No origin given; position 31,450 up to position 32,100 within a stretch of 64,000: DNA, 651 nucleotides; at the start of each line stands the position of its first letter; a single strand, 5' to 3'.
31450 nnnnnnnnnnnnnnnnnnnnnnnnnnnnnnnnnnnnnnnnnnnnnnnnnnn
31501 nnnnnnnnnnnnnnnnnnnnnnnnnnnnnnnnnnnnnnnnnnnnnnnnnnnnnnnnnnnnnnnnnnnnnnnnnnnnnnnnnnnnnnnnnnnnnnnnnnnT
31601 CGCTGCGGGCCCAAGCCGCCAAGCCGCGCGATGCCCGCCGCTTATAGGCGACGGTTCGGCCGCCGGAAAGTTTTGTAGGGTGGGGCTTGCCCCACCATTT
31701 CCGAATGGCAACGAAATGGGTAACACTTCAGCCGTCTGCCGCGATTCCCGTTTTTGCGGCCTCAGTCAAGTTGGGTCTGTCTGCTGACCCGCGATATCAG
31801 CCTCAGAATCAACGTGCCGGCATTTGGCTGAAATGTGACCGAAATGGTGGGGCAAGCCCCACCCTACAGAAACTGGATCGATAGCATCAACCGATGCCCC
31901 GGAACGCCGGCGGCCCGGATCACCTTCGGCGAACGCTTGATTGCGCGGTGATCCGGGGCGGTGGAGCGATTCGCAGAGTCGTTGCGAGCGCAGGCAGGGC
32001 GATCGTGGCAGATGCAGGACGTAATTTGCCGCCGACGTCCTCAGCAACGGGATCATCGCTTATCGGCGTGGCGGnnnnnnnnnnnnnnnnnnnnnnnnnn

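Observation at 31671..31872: ~120-bp element present at two loci, once nested inside a 30-bp perfect palindrome and once abutting a response-regulator start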

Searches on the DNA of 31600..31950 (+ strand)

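Call 42: search_rna_families(source=window, start=31600, end=31950, threshold=evalue, max_evalue=1)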
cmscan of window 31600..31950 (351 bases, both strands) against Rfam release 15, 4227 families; matches with E-value up to 1: 1.
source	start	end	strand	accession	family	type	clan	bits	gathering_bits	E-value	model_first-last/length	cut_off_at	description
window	31863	31931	-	RF01516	v-snoRNA-1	Gene; snRNA; snoRNA; CD-box;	-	15.9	75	0.79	1-65/65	no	Human herpesvirus 1 small nucleolar RNA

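Call 50: search_dna_similar(query=window:31720-31839:+, collection=plasmids, mode=distant, max_evalue=0.01, max_rows=10)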
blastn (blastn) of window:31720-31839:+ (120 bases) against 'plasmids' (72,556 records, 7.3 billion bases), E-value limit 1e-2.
No match.
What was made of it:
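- Tried and rejected: No match (call 50).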
